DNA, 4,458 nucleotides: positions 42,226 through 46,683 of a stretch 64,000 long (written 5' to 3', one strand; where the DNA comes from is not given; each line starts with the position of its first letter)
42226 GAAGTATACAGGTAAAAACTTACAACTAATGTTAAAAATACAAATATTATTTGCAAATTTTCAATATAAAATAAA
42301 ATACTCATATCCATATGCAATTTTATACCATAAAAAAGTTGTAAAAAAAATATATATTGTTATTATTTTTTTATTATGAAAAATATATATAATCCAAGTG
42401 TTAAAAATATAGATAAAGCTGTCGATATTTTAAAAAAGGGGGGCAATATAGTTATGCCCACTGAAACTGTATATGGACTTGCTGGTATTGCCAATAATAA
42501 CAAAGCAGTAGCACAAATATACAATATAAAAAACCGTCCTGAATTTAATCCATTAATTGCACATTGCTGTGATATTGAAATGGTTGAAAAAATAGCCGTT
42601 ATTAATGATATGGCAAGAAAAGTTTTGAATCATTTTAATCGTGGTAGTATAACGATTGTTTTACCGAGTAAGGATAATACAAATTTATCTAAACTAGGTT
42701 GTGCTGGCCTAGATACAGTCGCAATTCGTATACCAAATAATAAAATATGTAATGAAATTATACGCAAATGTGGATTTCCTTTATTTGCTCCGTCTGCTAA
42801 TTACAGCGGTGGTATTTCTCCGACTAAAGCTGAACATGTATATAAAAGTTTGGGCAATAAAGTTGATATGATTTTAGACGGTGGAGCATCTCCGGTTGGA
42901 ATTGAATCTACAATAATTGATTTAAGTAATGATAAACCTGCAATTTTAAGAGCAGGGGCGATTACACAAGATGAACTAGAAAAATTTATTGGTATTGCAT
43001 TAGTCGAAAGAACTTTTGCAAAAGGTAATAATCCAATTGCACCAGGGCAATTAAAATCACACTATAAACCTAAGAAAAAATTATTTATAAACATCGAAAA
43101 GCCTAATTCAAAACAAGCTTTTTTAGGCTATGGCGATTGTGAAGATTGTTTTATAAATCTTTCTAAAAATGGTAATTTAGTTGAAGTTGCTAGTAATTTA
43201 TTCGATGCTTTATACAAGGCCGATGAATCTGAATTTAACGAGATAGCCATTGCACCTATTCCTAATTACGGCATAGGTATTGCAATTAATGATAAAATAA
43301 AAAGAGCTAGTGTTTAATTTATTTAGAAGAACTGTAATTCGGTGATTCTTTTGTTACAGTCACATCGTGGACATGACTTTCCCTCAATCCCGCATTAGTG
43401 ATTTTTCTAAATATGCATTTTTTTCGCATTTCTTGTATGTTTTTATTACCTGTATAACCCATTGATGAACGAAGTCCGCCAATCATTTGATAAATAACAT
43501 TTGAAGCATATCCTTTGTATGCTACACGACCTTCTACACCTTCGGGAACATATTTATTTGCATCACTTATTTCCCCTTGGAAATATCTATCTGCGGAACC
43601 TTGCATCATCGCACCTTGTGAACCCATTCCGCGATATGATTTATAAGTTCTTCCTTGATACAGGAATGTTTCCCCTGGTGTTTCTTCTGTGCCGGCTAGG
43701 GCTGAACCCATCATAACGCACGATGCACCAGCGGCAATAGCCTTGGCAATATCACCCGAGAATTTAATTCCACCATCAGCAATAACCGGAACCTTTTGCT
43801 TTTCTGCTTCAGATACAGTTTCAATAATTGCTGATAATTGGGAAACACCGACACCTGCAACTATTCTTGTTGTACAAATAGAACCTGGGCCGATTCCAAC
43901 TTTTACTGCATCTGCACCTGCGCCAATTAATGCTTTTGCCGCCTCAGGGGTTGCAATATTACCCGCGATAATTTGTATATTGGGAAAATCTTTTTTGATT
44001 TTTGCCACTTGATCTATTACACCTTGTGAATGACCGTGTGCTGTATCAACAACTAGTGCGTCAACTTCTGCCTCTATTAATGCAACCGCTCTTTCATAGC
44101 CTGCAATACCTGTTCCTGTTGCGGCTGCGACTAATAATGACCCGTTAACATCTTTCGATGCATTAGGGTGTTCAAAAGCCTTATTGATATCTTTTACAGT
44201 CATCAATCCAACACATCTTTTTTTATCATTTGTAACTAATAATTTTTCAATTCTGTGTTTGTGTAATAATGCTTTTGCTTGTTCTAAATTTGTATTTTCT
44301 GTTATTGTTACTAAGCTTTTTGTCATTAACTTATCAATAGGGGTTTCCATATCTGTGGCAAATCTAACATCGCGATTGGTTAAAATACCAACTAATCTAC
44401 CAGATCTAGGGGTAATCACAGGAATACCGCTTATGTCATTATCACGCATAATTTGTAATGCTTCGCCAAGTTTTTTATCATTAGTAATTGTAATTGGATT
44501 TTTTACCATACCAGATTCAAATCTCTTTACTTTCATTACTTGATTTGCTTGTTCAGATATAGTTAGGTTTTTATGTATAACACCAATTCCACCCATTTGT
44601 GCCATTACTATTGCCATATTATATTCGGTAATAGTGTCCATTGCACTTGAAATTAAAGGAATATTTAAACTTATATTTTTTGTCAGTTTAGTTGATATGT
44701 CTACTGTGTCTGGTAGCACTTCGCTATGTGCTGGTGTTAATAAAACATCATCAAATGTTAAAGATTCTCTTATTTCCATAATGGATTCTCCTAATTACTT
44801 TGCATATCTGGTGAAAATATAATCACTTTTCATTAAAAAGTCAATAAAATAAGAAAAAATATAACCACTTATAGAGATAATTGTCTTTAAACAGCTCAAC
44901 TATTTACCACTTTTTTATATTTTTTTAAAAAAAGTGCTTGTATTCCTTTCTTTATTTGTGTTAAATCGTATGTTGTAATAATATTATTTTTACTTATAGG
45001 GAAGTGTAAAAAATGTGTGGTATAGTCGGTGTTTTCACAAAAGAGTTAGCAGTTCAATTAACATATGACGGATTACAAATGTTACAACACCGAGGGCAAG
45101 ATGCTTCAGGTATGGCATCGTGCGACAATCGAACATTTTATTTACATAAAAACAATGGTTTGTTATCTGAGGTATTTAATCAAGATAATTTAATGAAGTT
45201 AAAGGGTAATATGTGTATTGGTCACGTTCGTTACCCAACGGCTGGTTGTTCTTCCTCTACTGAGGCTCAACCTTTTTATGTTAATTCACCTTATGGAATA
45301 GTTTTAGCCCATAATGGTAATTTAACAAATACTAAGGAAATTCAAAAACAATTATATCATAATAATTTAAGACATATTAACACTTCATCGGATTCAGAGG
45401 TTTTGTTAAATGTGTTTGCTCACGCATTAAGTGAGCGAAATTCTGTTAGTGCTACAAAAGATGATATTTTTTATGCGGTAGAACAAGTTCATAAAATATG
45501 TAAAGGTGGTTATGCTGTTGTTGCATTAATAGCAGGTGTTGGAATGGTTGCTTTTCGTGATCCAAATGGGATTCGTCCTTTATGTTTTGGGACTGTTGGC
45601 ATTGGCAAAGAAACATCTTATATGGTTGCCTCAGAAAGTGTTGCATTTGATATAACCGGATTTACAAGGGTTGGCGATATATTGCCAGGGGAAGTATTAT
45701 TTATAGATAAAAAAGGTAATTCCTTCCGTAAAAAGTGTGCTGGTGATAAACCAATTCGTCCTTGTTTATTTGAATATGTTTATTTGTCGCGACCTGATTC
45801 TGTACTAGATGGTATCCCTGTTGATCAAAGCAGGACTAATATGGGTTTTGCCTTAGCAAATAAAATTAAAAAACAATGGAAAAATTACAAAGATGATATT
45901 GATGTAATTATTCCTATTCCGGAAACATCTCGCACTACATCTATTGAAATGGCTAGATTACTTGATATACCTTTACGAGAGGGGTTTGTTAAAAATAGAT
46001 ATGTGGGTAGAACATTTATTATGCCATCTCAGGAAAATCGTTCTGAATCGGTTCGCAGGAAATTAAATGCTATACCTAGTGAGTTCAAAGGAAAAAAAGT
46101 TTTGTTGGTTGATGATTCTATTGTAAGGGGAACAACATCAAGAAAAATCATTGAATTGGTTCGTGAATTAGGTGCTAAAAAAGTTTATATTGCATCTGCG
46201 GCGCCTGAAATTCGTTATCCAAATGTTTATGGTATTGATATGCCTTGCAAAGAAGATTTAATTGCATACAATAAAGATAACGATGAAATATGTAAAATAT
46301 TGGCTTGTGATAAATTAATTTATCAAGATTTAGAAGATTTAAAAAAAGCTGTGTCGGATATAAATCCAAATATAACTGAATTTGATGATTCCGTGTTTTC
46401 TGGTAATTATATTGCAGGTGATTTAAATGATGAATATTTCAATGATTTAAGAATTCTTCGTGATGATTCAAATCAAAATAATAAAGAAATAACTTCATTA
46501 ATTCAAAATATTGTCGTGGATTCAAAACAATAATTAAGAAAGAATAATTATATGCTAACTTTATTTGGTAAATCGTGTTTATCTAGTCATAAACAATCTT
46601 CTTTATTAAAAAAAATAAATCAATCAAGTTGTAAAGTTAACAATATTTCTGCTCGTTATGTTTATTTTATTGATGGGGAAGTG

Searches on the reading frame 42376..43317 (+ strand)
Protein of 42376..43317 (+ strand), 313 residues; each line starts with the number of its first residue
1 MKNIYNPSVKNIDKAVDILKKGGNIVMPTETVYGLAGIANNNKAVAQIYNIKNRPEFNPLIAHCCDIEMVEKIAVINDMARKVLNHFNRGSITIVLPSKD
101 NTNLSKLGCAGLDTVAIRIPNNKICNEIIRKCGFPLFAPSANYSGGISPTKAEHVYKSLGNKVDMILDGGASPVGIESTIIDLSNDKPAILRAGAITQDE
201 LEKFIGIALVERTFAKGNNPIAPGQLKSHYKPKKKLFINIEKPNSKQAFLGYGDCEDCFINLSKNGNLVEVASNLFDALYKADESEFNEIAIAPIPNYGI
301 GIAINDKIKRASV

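Call 10: search_protein_families(library=ncbifam, proteins=[window:42376-43317:+], max_evalue=1e-10)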
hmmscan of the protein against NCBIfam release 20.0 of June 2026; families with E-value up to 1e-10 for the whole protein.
window:42376-43317:+ (313 aa): 2 families
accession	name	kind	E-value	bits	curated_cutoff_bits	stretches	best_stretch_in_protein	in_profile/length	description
TIGR00057.1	TIGR00057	equivalog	6e-58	195.4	123.2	1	6-205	5-201/202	L-threonylcarbamoyladenylate synthase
NF007919.1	PRK10634.1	equivalog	5.1e-20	71.7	175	1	16-186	2-172/176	L-threonylcarbamoyladenylate synthase type 1 TsaC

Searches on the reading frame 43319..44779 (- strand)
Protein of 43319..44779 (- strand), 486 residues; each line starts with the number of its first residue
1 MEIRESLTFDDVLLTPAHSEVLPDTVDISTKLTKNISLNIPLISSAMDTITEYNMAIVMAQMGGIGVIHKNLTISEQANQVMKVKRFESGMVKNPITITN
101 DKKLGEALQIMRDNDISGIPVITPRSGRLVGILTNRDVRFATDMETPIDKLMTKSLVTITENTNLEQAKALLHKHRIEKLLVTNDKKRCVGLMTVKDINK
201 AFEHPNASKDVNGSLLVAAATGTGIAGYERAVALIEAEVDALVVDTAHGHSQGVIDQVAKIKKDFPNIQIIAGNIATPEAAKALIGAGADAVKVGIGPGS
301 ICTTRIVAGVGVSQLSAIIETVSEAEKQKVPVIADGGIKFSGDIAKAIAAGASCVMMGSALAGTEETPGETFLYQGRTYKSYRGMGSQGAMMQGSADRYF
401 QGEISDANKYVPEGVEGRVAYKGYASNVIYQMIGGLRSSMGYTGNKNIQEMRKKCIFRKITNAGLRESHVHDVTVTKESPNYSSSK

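Call 10: search_protein_families(library=ncbifam, proteins=[window:43319-44779:-], max_evalue=1e-10)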
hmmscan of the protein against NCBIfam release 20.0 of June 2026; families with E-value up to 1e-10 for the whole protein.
window:43319-44779:- (486 aa): 15 families
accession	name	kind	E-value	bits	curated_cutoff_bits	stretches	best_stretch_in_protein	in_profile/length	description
TIGR01302.1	IMP_dehydrog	equivalog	1.1e-184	614.5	481.5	1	6-452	1-449/450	IMP dehydrogenase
NF005311.0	PRK06843.1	equivalog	4.1e-122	408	779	2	194-473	121-400/404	inosine 5-monophosphate dehydrogenase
NF005869.0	PRK07807.1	equivalog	5.6e-90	302.7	549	1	5-469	11-473/479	GuaB1 family IMP dehydrogenase-related protein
NF052358.1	GMPRedGuaB1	equivalog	8.2e-86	289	675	1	5-469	11-473/479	GMP reductase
NF005493.0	PRK07107.1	equivalog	4.9e-80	269.5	585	1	5-479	8-497/502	IMP dehydrogenase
TIGR01303.1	IMP_DH_rel_1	equivalog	2.8e-77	260.6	562.75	1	6-469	11-471/475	GuaB1 family IMP dehydrogenase-related protein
NF003470.0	PRK05096.1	equivalog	3e-62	210.8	397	1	207-462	91-338/347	GMP reductase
TIGR01305.1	GMP_reduct_1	equivalog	4.5e-58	196.9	492.15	1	206-462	89-337/343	GMP reductase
NF003966.0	PRK05458.1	equivalog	2.9e-49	168.1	344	1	234-453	106-311/327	GMP reductase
TIGR01306.1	GMP_reduct_2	equivalog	1.8e-47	162.5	465.65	1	215-453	83-307/321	GMP reductase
TIGR01304.1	IMP_DH_rel_2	equivalog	1.2e-30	107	342.1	1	211-453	125-360/365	GuaB3 family IMP dehydrogenase-related protein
NF011449.0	PRK14869.2-5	equivalog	1.2e-11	44.3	411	0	142-203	63-125/451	putative manganese-dependent inorganic diphosphatase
TIGR01186.1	proV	subfamily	1.3e-11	44.2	326.6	0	76-166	233-322/363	betaine/proline/choline family ABC transporter ATP-binding protein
NF053863.1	DS11_antiphage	equivalog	2.6e-11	43.2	260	1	61-204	59-194/305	CBS domain-containing anti-phage protein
NF041552.1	TF_PrdR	equivalog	5.6e-11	41.5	795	0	146-206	6-66/577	sigma-54 dependent transcriptional regulator PrdR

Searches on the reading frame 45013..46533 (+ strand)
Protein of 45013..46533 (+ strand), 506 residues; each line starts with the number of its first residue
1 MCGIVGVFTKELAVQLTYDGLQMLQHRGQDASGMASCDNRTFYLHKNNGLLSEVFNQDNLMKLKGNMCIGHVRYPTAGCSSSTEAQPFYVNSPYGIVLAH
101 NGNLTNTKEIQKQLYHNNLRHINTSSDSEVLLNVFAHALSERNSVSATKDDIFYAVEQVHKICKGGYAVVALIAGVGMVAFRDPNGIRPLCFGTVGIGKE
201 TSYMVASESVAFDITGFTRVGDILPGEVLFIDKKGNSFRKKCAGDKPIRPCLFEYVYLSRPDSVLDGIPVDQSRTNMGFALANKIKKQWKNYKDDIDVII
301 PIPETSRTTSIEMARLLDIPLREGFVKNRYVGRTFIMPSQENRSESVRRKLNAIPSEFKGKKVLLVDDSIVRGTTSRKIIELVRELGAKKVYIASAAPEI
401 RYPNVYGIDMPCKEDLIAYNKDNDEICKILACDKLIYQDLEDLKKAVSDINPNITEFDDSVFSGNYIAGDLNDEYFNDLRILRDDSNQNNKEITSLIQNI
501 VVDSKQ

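Call 14: search_protein_families(library=ncbifam, proteins=[window:45013-46533:+], max_evalue=1e-8)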
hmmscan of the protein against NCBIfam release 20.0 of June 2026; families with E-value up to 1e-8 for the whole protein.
window:45013-46533:+ (506 aa): 5 families
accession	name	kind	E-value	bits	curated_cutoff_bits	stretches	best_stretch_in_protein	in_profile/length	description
TIGR01134.1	purF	equivalog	1.4e-146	489.2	350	1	2-466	1-431/432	amidophosphoribosyltransferase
NF001484.0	PRK00331.1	subfamily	6.9e-28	97.4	381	1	1-212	1-198/601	isomerizing glutamine--fructose-6-phosphate transaminase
TIGR01135.1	glmS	equivalog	1.2e-25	90.1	418.05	1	2-212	1-197/607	glutamine--fructose-6-phosphate transaminase (isomerizing)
TIGR01536.1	asn_synth_AEB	equivalog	3.8e-16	59.2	267.1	1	2-211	1-165/517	asparagine synthase (glutamine-hydrolyzing)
NF006949.0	PRK09431.1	equivalog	5.2e-09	35.2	499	0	65-228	42-180/554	asparagine synthase B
